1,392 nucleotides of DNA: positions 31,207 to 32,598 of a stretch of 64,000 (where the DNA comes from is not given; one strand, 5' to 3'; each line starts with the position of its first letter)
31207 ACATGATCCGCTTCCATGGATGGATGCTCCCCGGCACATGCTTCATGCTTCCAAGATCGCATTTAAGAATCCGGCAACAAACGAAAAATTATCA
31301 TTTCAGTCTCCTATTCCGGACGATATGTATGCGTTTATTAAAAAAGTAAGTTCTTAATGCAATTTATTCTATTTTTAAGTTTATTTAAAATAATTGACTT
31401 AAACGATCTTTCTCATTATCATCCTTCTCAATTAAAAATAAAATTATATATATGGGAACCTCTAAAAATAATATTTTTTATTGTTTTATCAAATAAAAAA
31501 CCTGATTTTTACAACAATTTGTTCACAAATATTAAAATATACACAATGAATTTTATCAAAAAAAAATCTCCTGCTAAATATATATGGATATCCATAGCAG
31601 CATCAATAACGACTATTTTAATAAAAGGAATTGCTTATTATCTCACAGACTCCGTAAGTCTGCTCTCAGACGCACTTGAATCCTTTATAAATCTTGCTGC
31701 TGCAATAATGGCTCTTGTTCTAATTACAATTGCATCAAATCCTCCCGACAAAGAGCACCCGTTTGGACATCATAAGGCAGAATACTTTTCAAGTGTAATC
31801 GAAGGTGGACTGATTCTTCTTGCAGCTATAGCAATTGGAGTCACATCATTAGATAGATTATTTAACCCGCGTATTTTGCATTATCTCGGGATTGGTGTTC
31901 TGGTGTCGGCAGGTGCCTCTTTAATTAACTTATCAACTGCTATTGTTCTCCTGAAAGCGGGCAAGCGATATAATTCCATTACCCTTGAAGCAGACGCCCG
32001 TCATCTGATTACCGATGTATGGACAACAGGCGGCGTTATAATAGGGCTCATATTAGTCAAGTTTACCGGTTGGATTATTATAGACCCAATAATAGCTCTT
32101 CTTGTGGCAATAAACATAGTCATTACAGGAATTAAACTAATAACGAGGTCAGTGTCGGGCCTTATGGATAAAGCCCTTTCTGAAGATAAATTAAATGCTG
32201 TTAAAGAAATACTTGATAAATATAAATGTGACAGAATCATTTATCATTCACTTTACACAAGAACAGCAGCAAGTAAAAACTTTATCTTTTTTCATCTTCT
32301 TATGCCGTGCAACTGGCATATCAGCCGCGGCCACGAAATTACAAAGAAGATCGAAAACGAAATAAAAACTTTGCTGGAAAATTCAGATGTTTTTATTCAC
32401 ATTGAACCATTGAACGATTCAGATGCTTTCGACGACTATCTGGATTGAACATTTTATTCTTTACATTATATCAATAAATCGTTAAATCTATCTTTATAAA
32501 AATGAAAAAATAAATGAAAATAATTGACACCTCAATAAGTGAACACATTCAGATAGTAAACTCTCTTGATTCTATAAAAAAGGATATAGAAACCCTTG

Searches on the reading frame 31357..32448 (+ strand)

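Call 43: search_protein_families(library=pfam, proteins=[window:31357-32448:+], max_evalue=0.00001)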
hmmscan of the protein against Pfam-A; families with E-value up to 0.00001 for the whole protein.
window:31357-32448:+ (363 aa): 2 families
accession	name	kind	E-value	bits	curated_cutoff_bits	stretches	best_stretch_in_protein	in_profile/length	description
PF01545.26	Cation_efflux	-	2.6e-41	142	26.6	1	76-270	1-198/198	Cation efflux family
PF16916.11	ZT_dimer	-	1.2e-15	57.7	26.7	1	274-351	1-77/78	Dimerisation domain of Zinc Transporter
